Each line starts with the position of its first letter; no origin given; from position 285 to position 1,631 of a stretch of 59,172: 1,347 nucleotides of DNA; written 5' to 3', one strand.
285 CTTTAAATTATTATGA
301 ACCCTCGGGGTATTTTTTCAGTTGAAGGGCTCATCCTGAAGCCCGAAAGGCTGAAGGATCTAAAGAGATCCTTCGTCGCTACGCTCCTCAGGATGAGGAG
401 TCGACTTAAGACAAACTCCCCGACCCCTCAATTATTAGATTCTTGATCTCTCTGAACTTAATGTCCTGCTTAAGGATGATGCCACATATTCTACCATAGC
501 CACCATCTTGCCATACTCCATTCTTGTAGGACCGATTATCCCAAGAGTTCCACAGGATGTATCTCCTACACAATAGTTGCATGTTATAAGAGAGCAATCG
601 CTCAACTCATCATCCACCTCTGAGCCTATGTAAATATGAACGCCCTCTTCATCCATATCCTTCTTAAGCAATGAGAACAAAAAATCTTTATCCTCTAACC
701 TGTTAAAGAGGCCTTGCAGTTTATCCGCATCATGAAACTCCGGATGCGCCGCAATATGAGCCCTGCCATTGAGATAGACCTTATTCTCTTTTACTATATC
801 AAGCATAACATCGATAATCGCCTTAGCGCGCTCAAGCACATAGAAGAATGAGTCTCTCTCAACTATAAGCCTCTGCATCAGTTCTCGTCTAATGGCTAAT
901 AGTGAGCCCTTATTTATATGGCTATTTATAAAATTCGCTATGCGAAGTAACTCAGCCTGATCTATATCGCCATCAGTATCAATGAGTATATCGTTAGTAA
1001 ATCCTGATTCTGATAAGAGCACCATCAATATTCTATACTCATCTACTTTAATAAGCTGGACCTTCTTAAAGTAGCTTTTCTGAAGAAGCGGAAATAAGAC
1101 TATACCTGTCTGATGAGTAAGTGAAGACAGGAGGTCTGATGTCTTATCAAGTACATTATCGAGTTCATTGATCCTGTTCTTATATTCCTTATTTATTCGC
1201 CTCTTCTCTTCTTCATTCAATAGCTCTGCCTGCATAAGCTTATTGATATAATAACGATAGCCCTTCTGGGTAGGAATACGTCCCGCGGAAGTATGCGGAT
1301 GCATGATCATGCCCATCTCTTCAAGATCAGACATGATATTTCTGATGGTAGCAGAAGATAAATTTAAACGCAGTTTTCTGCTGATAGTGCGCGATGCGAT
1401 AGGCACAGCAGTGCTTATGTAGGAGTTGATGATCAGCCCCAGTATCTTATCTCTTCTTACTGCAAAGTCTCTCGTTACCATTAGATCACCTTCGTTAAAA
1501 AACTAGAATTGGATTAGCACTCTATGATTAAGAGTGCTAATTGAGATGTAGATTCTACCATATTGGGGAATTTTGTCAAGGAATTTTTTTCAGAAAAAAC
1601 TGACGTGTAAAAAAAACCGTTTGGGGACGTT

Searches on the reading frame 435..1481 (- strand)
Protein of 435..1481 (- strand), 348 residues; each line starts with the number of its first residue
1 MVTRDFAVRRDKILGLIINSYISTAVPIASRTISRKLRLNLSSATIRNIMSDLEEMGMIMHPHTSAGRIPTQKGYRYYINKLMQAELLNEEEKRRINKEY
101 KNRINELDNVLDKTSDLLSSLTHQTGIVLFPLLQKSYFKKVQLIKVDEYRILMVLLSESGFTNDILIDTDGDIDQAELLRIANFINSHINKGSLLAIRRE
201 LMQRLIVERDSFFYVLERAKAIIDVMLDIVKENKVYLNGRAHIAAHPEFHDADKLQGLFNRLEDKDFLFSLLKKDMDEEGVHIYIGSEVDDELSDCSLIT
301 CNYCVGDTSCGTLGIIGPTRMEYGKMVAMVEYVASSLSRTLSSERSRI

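Call 55: search_protein_families(library=pfam, proteins=[window:435-1481:-], max_evalue=0.00001)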
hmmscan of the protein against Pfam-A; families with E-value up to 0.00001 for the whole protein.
window:435-1481:- (348 aa): 1 family
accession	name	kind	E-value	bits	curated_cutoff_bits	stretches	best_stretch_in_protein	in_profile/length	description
PF01628.27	HrcA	-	7.6e-55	186.6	22.2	1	108-327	1-215/215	HrcA protein C terminal domain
